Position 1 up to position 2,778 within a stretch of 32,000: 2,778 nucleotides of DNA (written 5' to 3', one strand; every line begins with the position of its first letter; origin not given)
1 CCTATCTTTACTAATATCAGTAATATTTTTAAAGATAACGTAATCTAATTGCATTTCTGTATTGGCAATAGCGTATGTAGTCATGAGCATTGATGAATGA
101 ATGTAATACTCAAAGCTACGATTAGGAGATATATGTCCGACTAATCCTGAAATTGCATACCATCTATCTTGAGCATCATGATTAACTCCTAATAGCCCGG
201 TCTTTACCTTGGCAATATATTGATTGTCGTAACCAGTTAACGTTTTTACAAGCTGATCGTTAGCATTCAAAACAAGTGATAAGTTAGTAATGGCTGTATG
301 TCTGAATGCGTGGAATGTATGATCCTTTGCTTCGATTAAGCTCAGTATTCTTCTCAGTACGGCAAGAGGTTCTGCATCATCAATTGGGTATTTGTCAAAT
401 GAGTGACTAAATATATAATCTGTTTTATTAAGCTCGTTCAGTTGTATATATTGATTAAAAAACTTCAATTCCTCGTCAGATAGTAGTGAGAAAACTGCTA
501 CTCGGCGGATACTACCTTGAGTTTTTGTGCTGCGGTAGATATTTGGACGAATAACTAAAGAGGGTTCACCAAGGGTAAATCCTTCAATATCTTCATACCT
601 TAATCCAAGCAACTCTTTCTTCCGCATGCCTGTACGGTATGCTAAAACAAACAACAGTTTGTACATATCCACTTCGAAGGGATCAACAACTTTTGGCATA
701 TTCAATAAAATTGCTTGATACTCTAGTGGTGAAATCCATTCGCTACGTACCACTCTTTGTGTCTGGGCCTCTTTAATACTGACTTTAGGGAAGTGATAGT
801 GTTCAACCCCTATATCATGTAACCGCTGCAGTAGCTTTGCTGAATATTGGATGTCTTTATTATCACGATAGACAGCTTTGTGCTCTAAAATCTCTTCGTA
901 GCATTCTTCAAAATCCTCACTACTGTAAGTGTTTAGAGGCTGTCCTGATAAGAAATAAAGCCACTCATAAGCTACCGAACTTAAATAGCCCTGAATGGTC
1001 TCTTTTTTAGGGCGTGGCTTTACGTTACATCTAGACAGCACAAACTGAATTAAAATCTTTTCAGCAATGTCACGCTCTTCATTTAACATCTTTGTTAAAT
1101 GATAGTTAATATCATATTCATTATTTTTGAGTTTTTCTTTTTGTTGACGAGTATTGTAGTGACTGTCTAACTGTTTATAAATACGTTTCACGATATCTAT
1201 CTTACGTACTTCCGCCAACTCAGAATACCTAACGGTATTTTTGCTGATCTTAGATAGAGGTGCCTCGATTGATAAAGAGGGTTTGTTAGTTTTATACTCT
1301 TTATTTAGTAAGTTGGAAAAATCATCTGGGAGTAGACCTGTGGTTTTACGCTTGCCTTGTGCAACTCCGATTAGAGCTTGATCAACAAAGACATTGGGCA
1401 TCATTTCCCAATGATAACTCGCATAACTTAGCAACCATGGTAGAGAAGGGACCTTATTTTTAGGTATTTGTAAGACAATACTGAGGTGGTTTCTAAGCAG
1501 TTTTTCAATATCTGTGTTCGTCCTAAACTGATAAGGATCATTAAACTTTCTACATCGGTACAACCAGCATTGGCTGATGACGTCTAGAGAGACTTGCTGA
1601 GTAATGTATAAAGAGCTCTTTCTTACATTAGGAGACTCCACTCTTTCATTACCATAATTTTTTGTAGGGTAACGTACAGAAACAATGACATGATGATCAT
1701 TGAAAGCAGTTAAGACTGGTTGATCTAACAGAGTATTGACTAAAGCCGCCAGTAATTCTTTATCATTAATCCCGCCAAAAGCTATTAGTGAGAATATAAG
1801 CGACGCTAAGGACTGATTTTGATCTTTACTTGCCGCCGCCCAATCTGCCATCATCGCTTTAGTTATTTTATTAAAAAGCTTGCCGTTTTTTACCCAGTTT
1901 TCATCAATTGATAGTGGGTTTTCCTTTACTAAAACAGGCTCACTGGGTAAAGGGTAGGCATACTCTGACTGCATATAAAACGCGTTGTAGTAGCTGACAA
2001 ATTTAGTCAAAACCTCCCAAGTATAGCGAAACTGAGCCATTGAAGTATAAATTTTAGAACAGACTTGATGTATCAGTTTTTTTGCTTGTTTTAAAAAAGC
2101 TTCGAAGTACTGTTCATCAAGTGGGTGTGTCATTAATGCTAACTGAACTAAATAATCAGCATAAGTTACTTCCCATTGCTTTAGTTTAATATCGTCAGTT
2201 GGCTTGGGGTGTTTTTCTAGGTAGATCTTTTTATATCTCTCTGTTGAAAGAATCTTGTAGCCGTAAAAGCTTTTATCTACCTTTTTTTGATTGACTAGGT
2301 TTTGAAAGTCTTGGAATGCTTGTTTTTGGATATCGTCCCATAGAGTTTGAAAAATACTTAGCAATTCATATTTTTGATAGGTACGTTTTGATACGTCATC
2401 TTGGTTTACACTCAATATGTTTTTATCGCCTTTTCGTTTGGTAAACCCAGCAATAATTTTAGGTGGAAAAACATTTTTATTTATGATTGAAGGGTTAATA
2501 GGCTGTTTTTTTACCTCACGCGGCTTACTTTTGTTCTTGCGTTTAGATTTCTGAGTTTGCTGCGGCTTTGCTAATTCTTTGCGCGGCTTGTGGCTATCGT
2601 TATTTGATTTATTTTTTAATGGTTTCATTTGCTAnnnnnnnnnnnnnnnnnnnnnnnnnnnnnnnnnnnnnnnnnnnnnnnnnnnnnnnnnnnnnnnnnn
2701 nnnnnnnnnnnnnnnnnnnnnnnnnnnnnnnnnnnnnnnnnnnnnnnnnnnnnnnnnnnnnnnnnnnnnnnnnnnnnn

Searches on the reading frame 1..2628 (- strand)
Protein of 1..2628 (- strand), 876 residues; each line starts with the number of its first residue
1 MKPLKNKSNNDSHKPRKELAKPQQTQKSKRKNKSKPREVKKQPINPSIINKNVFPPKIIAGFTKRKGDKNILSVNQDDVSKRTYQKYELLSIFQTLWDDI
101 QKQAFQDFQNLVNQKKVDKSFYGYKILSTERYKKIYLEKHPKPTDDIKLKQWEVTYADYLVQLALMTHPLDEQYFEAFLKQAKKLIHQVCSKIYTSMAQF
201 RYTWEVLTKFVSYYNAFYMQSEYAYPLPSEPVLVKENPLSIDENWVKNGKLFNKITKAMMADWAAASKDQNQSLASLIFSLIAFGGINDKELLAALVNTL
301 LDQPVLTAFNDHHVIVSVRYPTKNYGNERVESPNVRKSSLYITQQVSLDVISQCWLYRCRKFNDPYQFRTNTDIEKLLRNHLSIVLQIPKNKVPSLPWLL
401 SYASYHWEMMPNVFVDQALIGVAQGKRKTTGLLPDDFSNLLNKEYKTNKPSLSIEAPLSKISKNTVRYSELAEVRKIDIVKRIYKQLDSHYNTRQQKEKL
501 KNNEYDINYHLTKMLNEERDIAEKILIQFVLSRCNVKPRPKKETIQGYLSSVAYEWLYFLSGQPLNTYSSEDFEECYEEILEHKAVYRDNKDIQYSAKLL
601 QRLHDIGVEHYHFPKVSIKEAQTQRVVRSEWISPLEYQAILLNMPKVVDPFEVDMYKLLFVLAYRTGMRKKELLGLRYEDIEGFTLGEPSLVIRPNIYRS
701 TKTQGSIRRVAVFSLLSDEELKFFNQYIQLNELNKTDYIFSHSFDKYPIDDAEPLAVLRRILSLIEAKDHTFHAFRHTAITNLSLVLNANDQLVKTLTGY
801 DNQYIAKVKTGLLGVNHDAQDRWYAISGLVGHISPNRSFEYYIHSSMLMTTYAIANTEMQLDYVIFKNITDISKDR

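Call 109: search_protein_families(library=pfam, proteins=[window:1-2628:-], max_evalue=0.01)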
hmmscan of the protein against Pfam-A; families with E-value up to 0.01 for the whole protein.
window:1-2628:- (876 aa): 1 family
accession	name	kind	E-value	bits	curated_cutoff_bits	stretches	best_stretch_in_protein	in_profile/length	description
PF00589.27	Phage_integrase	-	6.8e-13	49.2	27.1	1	634-802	5-158/172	Phage integrase family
